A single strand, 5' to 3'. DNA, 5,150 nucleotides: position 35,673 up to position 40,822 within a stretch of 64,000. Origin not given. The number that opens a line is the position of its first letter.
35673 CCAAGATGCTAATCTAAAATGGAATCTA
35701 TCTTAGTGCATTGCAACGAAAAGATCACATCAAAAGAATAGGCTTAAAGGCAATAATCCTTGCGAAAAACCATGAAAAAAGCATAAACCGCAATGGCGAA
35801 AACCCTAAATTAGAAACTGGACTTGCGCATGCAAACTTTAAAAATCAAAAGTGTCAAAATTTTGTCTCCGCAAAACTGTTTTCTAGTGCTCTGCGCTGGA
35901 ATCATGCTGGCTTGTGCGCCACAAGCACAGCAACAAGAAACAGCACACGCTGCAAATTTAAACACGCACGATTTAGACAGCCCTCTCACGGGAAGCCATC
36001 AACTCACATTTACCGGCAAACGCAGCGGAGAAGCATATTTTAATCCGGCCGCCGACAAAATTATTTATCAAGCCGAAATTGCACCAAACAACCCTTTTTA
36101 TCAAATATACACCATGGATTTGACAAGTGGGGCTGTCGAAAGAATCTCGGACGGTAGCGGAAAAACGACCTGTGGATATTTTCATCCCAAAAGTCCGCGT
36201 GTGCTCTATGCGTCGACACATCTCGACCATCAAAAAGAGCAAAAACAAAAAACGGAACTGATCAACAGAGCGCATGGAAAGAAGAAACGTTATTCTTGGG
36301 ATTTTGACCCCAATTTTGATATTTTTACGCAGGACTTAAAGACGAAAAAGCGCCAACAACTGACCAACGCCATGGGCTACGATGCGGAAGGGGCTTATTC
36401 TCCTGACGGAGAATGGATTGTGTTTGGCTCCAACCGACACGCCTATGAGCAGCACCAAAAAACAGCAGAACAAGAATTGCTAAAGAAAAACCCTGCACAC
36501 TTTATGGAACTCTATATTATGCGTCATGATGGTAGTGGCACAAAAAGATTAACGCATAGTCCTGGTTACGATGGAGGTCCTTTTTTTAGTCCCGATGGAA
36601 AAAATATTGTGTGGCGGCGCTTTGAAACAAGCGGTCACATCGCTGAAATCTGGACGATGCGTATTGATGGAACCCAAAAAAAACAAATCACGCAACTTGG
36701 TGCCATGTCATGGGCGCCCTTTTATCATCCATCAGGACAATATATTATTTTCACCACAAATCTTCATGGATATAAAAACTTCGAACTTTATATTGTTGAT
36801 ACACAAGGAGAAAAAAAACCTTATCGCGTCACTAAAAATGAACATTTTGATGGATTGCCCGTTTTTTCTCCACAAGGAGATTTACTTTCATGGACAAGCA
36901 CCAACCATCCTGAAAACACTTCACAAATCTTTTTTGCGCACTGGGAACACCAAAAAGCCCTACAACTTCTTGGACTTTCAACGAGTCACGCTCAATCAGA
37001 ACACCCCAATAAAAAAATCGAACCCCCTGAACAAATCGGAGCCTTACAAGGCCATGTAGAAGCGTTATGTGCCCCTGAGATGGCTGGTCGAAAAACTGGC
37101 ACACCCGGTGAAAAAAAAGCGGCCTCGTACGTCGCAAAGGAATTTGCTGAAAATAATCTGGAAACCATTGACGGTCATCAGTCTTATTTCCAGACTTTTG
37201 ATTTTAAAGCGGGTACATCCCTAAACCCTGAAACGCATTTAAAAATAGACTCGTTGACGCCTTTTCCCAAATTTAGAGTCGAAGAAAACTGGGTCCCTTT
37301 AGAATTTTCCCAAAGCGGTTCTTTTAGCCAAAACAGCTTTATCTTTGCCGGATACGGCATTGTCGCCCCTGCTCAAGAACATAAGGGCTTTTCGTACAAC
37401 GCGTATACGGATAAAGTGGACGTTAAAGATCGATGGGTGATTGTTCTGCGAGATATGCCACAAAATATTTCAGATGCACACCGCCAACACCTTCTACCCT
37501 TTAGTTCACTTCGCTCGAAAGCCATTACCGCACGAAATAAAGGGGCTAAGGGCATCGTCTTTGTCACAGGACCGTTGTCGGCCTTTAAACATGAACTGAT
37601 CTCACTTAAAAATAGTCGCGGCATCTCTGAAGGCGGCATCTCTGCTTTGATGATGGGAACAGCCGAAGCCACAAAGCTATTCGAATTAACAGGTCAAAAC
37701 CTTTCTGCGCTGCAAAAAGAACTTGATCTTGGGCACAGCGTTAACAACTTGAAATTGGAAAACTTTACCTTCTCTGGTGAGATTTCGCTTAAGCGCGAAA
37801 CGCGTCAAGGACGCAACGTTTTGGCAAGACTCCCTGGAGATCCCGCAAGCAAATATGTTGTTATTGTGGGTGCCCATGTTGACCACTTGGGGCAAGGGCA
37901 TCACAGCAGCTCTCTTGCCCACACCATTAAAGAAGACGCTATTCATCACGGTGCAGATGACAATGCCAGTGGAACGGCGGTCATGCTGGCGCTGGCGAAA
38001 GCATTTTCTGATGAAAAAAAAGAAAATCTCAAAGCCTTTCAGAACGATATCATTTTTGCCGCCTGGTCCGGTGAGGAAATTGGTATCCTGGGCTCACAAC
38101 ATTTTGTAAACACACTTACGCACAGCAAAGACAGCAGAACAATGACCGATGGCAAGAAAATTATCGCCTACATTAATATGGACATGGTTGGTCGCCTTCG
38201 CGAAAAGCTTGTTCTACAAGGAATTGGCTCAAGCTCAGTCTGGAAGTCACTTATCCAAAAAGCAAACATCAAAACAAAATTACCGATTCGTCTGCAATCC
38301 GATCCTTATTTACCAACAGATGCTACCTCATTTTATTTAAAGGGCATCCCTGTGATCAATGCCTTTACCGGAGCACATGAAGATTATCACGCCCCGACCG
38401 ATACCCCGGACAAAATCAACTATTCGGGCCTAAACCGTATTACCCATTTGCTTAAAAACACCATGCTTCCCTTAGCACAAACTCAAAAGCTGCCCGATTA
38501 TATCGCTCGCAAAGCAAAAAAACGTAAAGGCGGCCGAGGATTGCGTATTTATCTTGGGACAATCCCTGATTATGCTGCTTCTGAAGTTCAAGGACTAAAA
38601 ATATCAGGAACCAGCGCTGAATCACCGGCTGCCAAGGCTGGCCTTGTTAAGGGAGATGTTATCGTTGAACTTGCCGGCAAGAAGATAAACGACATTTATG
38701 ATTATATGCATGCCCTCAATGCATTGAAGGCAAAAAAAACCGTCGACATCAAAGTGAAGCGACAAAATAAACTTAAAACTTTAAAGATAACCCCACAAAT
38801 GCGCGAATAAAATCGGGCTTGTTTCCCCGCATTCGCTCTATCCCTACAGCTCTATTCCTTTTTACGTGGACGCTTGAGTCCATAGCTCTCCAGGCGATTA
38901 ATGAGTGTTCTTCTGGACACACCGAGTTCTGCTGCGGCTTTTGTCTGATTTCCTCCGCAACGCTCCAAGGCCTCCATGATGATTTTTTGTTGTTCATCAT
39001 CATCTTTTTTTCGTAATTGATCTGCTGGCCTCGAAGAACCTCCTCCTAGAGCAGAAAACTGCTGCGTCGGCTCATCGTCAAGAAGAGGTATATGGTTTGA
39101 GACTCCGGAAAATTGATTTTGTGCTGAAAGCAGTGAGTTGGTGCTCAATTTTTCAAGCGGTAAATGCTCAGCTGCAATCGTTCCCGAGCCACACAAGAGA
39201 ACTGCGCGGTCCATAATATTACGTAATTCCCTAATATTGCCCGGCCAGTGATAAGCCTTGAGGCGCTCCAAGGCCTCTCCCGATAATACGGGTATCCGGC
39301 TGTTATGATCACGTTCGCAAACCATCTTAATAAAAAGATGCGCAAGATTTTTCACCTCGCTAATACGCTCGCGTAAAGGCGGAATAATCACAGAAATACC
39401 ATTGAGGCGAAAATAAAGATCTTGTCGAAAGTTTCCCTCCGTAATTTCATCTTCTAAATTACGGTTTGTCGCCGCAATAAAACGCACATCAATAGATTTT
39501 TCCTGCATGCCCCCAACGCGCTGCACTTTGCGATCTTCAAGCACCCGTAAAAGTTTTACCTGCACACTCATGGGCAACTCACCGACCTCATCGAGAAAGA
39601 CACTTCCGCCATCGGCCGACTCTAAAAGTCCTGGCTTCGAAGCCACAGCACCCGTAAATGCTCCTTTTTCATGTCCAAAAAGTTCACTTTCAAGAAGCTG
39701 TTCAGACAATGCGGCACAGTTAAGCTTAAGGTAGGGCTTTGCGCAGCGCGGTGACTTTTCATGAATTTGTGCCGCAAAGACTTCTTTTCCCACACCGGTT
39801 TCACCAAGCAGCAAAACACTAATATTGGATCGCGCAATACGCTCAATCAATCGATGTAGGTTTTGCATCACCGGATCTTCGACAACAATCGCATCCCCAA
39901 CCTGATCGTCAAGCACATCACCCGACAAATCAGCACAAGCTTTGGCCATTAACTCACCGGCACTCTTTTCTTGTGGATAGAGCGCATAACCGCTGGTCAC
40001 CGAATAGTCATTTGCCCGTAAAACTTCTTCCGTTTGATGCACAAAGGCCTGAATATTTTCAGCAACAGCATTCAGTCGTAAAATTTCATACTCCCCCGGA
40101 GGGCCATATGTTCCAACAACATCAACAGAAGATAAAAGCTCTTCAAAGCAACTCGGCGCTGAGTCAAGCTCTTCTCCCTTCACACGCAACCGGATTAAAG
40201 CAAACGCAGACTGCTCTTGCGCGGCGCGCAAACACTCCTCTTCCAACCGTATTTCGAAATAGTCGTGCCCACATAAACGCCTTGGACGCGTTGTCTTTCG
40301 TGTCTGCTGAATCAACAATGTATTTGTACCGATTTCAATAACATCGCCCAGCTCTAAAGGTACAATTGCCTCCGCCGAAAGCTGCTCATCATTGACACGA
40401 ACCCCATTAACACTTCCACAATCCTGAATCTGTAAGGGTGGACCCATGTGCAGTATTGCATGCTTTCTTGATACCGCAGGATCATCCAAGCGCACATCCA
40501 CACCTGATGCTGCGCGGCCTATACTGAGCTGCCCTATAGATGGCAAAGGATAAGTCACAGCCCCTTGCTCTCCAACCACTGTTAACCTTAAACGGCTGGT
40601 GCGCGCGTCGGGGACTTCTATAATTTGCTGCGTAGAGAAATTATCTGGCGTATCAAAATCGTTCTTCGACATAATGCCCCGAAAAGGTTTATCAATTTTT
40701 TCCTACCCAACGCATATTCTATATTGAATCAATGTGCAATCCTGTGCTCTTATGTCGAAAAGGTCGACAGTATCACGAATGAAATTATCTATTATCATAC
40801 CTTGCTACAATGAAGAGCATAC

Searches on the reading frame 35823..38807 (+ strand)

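Call 17: search_protein_families(library=pfam, proteins=[window:35823-38807:+], max_evalue=0.001)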
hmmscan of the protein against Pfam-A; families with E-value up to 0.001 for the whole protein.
window:35823-38807:+ (995 aa): 8 families
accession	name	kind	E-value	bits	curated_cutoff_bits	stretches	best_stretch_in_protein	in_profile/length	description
PF04389.22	Peptidase_M28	-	3.9e-40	138.1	21.3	1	665-879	1-191/193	Peptidase family M28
PF07676.18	PD40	-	5.1e-22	77.7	20.9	2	241-270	2-31/38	WD40-like Beta Propeller Repeat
PF13180.12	PDZ_2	-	1.1e-11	45.3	27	1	932-989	21-78/80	PDZ domain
PF17820.7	PDZ_6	-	4.8e-06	26.7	27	1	931-980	6-54/54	PDZ domain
PF00595.29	PDZ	-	1.1e-05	26.2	23.2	1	901-978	8-80/81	PDZ domain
PF05450.20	Nicastrin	-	2e-05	24.7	25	1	708-789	19-98/218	Nicastrin large lobe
PF00930.27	DPPIV_N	-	0.00039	19.7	22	0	257-355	245-343/354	Dipeptidyl peptidase IV (DPP IV) N-terminal region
PF01546.33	Peptidase_M20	-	0.00072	20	24.6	0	682-767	2-85/206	Peptidase family M20/M25/M40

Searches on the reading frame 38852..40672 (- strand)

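Call 17: search_protein_families(library=pfam, proteins=[window:38852-40672:-], max_evalue=0.001)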
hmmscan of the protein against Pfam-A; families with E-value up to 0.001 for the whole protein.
window:38852-40672:- (606 aa): 11 families
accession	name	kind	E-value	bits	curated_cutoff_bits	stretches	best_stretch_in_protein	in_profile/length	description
PF00158.32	Sigma54_activat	-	1.8e-68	229.9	20.2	1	263-428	2-167/168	Sigma-54 interaction domain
PF25601.1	AAA_lid_14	-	9e-20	70.7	27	1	434-510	1-76/87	AAA+ ATPase lid domain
PF14532.12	Sigma54_activ_2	-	7e-18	65.6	25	1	268-433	6-138/138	Sigma-54 interaction domain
PF02954.25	HTH_8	-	1.1e-13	51.1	22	1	561-597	6-42/42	Bacterial regulatory protein, Fis family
PF00498.31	FHA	-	6e-13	49.5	20.7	1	50-115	2-67/67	FHA domain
PF16697.10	Yop-YscD_cpl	-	5.4e-12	46.2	33.2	1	36-122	7-91/94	Inner membrane component of T3SS, cytoplasmic domain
PF07728.20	AAA_5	-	6.8e-09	36.3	22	1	286-405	2-124/139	AAA domain (dynein-related subfamily)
PF07724.20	AAA_2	-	1.1e-06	29.3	27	1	282-414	2-135/166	AAA domain (Cdc48 subfamily)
PF00493.29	MCM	-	1.6e-05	24.6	23.3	1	279-384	53-151/224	MCM P-loop domain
PF13556.12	HTH_30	-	0.00025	21.2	27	1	568-595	7-34/59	PucR C-terminal helix-turn-helix domain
PF01078.27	Mg_chelatase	-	0.00041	20.3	20.3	0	341-403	93-157/207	Magnesium chelatase, subunit ChlI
